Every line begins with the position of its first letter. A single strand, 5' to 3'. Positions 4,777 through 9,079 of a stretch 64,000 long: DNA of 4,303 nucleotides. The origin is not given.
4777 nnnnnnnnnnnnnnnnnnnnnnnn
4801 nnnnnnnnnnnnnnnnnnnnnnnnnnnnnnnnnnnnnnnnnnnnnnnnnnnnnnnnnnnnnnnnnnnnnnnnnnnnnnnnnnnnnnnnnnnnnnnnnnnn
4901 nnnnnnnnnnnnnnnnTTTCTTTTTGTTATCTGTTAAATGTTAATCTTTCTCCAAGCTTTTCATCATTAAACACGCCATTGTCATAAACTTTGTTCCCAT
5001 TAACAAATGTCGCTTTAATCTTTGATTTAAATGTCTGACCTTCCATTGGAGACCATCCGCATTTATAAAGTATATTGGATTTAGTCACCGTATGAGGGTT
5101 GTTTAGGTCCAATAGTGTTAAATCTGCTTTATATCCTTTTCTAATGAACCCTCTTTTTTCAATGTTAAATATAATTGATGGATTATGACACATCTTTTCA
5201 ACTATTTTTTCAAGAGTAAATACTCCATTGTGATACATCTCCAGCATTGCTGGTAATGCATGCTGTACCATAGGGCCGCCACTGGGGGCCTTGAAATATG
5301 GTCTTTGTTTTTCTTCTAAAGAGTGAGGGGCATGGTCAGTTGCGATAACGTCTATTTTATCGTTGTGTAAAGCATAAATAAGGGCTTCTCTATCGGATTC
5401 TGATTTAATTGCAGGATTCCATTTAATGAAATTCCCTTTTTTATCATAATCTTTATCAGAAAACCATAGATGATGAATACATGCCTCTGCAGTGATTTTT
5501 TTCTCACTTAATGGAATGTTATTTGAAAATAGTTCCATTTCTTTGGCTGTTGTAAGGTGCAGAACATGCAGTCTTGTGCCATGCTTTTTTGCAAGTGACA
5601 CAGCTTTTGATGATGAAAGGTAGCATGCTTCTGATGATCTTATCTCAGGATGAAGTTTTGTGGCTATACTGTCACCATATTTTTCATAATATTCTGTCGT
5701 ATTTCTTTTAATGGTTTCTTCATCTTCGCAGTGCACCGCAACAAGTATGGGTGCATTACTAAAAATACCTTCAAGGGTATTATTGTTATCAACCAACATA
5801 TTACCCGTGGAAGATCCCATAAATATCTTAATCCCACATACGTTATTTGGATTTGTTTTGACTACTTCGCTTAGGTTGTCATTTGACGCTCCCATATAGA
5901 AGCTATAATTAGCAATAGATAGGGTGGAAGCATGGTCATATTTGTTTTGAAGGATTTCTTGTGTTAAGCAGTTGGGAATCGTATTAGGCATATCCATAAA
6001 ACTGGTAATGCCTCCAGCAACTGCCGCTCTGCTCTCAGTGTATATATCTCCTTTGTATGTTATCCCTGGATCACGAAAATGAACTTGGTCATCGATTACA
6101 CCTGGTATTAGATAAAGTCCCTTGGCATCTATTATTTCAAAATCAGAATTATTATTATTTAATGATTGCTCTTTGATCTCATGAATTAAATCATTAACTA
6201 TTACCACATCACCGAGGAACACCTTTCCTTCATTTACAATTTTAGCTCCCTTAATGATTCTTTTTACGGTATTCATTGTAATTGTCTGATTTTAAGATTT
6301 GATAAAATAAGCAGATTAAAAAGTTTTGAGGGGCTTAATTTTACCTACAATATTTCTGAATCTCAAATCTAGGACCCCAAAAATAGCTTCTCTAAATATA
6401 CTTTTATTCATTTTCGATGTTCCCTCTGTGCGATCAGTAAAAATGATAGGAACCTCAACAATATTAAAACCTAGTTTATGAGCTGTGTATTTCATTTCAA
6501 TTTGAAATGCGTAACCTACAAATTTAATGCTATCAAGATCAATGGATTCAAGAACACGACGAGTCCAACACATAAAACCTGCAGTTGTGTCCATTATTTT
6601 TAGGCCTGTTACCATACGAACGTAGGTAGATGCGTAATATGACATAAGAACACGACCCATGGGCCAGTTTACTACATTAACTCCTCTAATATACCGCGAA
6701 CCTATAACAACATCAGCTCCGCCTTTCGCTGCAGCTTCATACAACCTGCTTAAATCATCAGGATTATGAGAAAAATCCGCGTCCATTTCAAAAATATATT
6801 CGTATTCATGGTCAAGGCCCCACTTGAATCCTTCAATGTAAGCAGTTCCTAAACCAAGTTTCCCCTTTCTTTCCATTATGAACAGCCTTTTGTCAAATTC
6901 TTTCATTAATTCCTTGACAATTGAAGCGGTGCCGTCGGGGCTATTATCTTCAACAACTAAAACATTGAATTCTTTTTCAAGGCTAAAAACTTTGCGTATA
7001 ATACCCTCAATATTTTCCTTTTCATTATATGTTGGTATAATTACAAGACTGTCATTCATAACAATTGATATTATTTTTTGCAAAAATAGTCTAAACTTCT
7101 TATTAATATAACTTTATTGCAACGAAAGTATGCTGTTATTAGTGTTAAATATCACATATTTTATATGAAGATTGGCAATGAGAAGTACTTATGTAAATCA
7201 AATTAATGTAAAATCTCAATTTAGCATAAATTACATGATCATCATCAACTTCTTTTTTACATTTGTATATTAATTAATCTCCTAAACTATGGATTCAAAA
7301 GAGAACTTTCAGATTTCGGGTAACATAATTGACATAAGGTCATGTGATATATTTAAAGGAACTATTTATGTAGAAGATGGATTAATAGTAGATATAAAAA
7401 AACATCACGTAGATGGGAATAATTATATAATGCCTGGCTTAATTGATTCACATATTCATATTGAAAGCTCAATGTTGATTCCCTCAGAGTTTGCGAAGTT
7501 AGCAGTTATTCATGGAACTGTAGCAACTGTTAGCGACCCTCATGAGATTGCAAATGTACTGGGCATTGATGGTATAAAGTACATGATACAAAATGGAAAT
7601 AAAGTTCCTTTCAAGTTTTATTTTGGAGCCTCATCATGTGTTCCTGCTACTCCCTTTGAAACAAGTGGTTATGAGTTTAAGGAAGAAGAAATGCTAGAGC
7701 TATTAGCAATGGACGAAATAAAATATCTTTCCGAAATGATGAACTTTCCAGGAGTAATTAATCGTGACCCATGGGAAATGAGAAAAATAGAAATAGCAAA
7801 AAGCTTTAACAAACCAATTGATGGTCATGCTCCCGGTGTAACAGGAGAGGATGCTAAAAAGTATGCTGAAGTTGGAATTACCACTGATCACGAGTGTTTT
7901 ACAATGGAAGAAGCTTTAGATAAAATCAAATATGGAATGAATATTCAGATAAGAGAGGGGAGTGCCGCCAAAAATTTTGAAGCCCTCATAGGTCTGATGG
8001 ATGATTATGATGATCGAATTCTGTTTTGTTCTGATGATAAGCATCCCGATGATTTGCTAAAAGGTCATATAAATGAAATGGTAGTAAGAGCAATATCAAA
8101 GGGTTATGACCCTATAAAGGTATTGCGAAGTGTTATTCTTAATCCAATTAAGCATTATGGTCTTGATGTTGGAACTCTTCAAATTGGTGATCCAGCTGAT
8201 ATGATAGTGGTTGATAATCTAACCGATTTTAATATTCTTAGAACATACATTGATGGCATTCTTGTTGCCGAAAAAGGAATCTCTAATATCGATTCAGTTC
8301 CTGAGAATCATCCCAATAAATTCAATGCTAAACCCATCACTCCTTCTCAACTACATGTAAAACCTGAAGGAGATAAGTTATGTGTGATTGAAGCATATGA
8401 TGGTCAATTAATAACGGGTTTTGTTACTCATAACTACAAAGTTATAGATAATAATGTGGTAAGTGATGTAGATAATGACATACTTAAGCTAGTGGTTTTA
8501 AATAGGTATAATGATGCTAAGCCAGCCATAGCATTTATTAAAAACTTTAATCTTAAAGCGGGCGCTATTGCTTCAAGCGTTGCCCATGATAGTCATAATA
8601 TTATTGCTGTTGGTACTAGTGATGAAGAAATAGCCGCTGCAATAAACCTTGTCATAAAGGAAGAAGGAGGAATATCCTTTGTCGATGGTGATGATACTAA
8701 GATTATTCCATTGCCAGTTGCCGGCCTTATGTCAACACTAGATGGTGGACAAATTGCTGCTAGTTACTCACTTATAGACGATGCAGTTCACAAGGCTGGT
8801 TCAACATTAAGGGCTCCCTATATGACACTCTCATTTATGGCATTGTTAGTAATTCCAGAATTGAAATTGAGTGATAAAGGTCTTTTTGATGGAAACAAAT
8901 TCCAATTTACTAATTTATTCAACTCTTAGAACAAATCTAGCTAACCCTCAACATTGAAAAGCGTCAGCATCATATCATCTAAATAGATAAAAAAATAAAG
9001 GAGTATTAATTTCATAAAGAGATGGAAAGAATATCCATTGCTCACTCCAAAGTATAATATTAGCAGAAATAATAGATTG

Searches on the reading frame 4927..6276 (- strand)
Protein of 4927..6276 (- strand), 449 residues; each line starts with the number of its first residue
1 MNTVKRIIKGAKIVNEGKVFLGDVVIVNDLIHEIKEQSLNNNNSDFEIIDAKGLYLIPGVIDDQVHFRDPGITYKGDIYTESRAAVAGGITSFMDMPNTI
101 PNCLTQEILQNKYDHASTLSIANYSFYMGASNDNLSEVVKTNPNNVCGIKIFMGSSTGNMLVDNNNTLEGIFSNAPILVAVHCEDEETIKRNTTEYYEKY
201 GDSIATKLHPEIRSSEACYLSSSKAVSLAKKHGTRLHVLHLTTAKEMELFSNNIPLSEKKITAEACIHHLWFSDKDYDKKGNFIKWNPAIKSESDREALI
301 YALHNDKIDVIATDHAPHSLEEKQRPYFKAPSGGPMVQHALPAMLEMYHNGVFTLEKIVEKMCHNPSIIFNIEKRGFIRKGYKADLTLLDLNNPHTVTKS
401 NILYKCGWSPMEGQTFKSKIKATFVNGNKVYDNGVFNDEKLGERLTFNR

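Call 7: search_protein_families(library=pfam, proteins=[window:4927-6276:-], max_evalue=0.001)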
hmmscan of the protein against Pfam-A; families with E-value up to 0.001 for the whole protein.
window:4927-6276:- (449 aa): 2 families
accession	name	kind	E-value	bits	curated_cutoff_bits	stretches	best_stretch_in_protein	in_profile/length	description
PF01979.26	Amidohydro_1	-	1.8e-21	77.2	25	1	55-430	1-345/345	Amidohydrolase family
PF07969.17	Amidohydro_3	-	2.3e-08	34.4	29.7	1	352-431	406-472/472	Amidohydrolase family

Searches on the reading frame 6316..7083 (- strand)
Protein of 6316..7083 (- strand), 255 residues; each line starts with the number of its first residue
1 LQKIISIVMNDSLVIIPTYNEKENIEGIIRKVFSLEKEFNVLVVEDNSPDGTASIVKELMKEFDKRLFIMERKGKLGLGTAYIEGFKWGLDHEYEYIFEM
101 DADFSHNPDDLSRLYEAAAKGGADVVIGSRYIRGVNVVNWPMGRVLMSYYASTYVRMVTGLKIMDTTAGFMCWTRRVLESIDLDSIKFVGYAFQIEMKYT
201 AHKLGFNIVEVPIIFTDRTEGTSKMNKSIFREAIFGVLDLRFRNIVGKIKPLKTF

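Call 7: search_protein_families(library=pfam, proteins=[window:6316-7083:-], max_evalue=0.001)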
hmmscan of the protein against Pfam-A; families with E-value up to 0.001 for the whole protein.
window:6316-7083:- (255 aa): 3 families
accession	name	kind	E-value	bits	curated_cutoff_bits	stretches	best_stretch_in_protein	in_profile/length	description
PF00535.33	Glycos_transf_2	-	8.2e-31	107.6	23.3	1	14-178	2-164/168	Glycosyl transferase family 2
PF10111.15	Glyco_tranf_2_2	-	6.9e-06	26.2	27.3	1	14-114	2-102/276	Glycosyltransferase like family 2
PF13641.12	Glyco_tranf_2_3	-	0.00011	22.7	27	1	13-223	4-216/230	Glycosyltransferase like family 2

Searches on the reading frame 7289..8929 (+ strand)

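Call 7: search_protein_families(library=pfam, proteins=[window:7289-8929:+], max_evalue=0.001)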
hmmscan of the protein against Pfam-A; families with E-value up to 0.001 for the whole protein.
window:7289-8929:+ (546 aa): 3 families
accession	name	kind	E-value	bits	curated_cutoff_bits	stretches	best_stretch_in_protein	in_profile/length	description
PF13382.11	Adenine_deam_C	-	2e-57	193.7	27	1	373-539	1-169/169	Adenine deaminase C-terminal domain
PF01979.26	Amidohydro_1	-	7.7e-34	117.9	25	1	46-324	1-343/345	Amidohydrolase family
PF07969.17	Amidohydro_3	-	0.0002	21.4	29.7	0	44-59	7-22/472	Amidohydrolase family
